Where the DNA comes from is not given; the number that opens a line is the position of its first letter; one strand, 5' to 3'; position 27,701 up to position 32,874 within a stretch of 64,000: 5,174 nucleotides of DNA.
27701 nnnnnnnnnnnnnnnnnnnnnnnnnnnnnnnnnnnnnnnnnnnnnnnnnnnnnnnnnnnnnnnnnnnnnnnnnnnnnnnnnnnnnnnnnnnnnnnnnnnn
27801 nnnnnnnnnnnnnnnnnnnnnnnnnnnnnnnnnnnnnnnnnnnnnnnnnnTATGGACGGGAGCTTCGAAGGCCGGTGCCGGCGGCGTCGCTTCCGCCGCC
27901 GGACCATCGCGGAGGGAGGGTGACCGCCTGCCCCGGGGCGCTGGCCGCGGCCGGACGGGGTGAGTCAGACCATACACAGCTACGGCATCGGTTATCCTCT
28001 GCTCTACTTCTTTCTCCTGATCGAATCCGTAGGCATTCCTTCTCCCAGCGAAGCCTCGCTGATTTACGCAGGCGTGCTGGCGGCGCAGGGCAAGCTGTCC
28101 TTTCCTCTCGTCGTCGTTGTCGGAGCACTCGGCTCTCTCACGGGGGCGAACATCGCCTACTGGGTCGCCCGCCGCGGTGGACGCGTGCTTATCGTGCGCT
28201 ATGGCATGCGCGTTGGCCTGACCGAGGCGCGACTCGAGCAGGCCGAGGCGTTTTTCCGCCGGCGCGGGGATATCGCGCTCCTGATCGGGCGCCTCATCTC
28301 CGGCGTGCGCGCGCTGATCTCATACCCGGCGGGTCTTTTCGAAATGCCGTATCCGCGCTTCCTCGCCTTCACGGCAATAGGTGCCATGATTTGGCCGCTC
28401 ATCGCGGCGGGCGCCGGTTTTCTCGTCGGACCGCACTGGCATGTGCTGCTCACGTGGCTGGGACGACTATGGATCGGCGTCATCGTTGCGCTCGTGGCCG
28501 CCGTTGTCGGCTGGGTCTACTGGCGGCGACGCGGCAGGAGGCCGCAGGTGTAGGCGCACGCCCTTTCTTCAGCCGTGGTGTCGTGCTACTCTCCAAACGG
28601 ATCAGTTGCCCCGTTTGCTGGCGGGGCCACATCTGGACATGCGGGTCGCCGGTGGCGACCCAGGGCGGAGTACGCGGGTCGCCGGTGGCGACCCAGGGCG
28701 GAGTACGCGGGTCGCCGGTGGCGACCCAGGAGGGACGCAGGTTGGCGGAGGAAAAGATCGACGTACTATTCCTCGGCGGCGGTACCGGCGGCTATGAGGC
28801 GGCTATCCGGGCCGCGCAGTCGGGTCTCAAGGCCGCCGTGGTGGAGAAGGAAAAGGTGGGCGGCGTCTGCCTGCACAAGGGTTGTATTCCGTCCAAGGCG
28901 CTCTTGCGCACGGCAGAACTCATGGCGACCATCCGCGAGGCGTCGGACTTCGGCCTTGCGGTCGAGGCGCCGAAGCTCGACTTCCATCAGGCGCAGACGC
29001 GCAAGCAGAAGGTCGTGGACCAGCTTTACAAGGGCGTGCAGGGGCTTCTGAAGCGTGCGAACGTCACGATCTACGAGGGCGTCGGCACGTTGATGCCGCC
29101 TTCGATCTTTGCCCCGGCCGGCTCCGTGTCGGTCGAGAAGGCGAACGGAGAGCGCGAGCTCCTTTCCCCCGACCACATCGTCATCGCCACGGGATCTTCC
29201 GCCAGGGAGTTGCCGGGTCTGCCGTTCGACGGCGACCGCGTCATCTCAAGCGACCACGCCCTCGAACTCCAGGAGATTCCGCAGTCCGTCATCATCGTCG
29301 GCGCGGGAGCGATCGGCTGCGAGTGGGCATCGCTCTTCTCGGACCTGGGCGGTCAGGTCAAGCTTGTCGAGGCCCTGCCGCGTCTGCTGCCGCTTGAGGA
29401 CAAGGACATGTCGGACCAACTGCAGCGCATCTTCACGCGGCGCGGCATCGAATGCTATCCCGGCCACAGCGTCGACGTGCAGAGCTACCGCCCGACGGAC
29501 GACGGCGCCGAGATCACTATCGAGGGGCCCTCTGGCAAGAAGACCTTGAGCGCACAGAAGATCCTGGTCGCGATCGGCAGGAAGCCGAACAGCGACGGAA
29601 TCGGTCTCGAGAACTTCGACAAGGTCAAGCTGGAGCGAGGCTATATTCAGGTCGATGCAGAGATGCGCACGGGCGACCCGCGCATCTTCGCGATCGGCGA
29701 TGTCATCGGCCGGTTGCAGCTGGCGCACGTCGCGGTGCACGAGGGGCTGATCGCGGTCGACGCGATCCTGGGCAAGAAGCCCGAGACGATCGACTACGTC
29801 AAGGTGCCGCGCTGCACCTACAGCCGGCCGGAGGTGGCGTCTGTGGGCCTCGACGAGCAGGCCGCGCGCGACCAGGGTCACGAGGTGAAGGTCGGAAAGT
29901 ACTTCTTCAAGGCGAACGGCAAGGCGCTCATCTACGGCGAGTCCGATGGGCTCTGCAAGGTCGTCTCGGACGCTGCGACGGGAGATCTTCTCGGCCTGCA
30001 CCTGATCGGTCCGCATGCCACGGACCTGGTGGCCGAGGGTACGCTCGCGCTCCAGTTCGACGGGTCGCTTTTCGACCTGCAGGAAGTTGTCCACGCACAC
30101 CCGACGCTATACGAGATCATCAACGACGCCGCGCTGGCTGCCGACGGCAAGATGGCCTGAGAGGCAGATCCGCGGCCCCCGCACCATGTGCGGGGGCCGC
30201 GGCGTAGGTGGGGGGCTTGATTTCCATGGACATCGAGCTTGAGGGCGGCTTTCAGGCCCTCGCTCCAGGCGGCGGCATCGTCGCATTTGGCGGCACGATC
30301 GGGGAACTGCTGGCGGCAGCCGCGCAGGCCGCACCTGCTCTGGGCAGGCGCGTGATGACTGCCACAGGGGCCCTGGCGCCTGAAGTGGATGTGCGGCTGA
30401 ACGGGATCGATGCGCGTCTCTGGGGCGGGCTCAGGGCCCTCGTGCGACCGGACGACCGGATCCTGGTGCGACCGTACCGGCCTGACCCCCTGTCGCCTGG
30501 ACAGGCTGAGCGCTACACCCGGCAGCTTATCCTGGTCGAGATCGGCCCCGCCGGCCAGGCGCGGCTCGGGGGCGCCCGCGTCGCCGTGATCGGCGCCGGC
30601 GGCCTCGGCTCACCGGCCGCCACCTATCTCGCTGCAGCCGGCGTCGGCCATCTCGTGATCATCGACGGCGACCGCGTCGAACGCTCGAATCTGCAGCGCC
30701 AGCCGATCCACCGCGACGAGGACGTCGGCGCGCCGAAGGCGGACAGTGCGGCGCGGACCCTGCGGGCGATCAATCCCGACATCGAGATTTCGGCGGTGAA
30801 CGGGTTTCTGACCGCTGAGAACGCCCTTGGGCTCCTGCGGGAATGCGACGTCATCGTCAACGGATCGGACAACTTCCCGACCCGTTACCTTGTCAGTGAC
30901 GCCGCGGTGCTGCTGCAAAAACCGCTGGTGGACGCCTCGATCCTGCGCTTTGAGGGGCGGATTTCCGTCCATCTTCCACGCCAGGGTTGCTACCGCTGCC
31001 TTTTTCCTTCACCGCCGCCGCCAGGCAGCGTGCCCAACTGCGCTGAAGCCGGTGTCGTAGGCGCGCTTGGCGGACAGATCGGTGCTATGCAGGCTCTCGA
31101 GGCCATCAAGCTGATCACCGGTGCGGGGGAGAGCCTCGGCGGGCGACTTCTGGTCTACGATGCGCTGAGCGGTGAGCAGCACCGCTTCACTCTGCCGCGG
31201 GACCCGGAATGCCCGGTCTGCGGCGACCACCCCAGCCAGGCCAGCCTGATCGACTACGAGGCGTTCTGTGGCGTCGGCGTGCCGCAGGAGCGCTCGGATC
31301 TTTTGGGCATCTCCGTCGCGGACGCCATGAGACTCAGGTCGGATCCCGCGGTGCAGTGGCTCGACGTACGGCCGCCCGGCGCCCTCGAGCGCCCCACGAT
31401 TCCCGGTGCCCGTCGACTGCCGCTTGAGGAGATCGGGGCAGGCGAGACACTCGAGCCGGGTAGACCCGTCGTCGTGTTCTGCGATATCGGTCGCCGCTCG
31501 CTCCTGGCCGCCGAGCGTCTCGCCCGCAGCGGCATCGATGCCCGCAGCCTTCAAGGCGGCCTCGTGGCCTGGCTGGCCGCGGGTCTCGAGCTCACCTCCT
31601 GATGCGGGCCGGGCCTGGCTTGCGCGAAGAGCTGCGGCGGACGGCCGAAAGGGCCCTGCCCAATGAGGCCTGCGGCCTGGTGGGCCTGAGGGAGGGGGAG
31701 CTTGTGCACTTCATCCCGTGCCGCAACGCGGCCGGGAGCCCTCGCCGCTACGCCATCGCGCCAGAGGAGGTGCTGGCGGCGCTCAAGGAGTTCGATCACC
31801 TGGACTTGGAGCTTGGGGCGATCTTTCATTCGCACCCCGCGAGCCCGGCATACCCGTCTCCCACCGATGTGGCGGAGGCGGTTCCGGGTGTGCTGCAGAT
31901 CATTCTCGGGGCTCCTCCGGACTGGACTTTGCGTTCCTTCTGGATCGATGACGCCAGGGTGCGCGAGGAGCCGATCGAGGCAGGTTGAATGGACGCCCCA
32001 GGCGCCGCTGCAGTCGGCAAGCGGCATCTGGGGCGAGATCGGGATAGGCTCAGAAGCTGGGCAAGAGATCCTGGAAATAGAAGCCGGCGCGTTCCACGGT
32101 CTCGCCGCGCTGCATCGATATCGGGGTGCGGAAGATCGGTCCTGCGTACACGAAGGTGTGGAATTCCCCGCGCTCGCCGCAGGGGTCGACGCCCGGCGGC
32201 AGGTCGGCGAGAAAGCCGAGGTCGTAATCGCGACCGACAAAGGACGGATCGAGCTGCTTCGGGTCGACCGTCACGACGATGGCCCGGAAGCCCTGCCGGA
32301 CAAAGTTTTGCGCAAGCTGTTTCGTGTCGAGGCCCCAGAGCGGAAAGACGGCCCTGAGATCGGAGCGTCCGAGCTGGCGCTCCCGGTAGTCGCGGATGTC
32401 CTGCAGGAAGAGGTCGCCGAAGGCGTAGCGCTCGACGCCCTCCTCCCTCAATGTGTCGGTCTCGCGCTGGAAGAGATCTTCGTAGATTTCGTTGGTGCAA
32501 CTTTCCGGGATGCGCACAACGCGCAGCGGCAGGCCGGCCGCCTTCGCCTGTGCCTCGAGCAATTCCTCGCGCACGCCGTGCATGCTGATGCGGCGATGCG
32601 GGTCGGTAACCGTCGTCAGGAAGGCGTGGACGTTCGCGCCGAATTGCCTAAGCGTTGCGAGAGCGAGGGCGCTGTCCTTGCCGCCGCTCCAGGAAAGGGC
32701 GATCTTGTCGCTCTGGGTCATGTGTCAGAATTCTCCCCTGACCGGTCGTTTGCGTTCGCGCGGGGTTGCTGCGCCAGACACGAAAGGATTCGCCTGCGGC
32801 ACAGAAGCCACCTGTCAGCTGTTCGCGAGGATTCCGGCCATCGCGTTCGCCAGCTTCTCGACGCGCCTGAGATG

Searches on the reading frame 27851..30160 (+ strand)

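Call 18: search_protein_families(library=ncbifam, proteins=[window:27851-30160:+], max_evalue=0.00001)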
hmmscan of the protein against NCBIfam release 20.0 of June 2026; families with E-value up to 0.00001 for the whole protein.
window:27851-30160:+ (769 aa): 44 families (the best 25 are shown)
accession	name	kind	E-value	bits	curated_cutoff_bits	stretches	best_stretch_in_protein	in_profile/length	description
TIGR01350.1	lipoamide_DH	equivalog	3.8e-156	520.4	408.8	1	303-768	2-458/461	dihydrolipoyl dehydrogenase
NF003585.0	PRK05249.1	equivalog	1.9e-96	323.5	465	1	301-768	5-461/464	Si-specific NAD(P)(+) transhydrogenase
TIGR02053.1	MerA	equivalog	2.3e-93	313.7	454.45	1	304-763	2-452/465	mercury(II) reductase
NF004776.0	PRK06116.1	equivalog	5.6e-85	286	480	1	302-754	4-443/450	glutathione-disulfide reductase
NF005883.0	PRK07845.1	equivalog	1.8e-84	284.4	479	1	304-761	4-456/466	NAD(P)H-quinone dehydrogenase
NF004943.0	PRK06292.2-1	equivalog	9.8e-84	281.7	432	1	301-762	2-453/456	dihydrolipoyl dehydrogenase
NF004991.0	PRK06370.1-3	subfamily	1.3e-82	278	620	1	301-761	34-484/509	FAD-containing oxidoreductase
NF004946.0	PRK06292.2-4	subfamily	2e-81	274.2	634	1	301-760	2-466/487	dihydrolipoyl dehydrogenase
NF004947.0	PRK06292.2-5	equivalog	4e-81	273.3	592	1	302-761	3-455/474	dihydrolipoyl dehydrogenase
NF004945.0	PRK06292.2-3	equivalog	4.7e-78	263.1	494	1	301-757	2-445/457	dihydrolipoyl dehydrogenase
TIGR01424.1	gluta_reduc_2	equivalog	1.2e-76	258.1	606.05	1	304-755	4-440/446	glutathione-disulfide reductase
NF005884.0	PRK07846.1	equivalog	3.5e-75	253.3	501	1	302-765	3-452/454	mycothione reductase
NF004992.0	PRK06370.1-4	equivalog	7.6e-74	248.8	629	1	301-758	3-449/459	FAD-containing oxidoreductase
TIGR01421.1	gluta_reduc_1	equivalog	4.5e-69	233.8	556.15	1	303-754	3-443/450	glutathione-disulfide reductase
TIGR03452.1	mycothione_red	equivalog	1.6e-66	225.1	635.65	1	303-763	3-451/452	mycothione reductase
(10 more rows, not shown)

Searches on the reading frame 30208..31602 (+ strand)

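Call 18: search_protein_families(library=ncbifam, proteins=[window:30208-31602:+], max_evalue=0.00001)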
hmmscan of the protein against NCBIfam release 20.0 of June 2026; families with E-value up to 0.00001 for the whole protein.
window:30208-31602:+ (464 aa): 21 families
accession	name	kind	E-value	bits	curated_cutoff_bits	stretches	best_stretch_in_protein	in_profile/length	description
NF006444.0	PRK08762.1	equivalog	1.1e-118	396.3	449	2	91-355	116-384/387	molybdopterin-synthase adenylyltransferase MoeB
NF005902.0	PRK07878.1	equivalog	4.9e-101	338.5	647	1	94-456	14-382/392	adenylyltransferase/sulfurtransferase MoeZ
NF005646.0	PRK07411.1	equivalog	3.8e-95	319.3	633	1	97-456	13-380/390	molybdopterin-synthase adenylyltransferase MoeB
NF047750.1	SAMPActivE1UbaA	equivalog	1.9e-91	306.1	450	1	95-356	5-267/270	SAMP-activating enzyme E1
NF004281.0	PRK05690.1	subfamily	2.6e-80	269.3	266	1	94-339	4-249/250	molybdopterin-synthase adenylyltransferase MoeB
NF004111.0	PRK05600.1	equivalog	2.5e-71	240.8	437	1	100-337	19-260/371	ThiF family adenylyltransferase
TIGR02356.1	adenyl_thiF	equivalog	1.7e-69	233.3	275.25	1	102-303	1-203/203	thiazole biosynthesis adenylyltransferase ThiF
TIGR02355.1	moeB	equivalog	3.7e-61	206.6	376.55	1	101-338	3-240/240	molybdopterin-synthase adenylyltransferase MoeB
NF006204.0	PRK08328.1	equivalog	2.4e-47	161.4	339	1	99-319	6-221/231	hypothetical protein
NF009123.0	PRK12475.1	subfamily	2.5e-44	151.9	510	1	100-348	2-253/338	MoeB/ThiF family adenylyltransferase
NF006395.0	PRK08644.1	equivalog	3.1e-29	102.1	159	1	107-244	15-153/215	sulfur carrier protein ThiS adenylyltransferase ThiF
TIGR02354.1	thiF_fam2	equivalog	2.9e-22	79.5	152.2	1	118-241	17-141/200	thiamine biosynthesis protein ThiF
NF006077.0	PRK08223.1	equivalog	1.5e-17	63.5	266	1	103-233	11-141/296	hypothetical protein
NF011696.0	PRK15116.1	equivalog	3.7e-16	59.6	304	1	120-211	28-119/268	tRNA cyclic N6-threonylcarbamoyladenosine(37) synthase TcdA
TIGR01408.1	Ube1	subfamily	1.5e-15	56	750.05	1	102-258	401-564/1008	ubiquitin-activating enzyme E1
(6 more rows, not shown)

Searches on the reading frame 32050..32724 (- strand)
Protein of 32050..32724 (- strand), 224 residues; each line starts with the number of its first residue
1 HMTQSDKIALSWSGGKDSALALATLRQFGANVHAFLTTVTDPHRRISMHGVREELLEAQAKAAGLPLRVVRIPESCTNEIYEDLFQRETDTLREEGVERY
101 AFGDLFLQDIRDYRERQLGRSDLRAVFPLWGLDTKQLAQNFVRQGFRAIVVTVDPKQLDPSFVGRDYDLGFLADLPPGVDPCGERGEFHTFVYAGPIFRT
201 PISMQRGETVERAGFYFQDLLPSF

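Call 32: search_protein_families(library=ncbifam, proteins=[window:32050-32724:-], max_evalue=1e-8)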
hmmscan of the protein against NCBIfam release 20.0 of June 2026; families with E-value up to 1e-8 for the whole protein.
window:32050-32724:- (224 aa): 3 families
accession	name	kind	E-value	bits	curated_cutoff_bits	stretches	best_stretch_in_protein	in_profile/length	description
TIGR03679.1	Dph6_archaeal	equivalog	5.5e-24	84.7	197.3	1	12-210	4-205/218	diphthine--ammonia ligase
NF052346.1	PAB0415_fam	hypoth_equivalog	5.1e-19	68.8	250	1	12-216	4-201/205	PAB0415 family putative ATP pyrophosphatase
NF052347.1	TTX_0299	hypoth_equivalog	5e-15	55.6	250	1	12-215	4-195/200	TTX_0299 family putative ATP pyrophosphatase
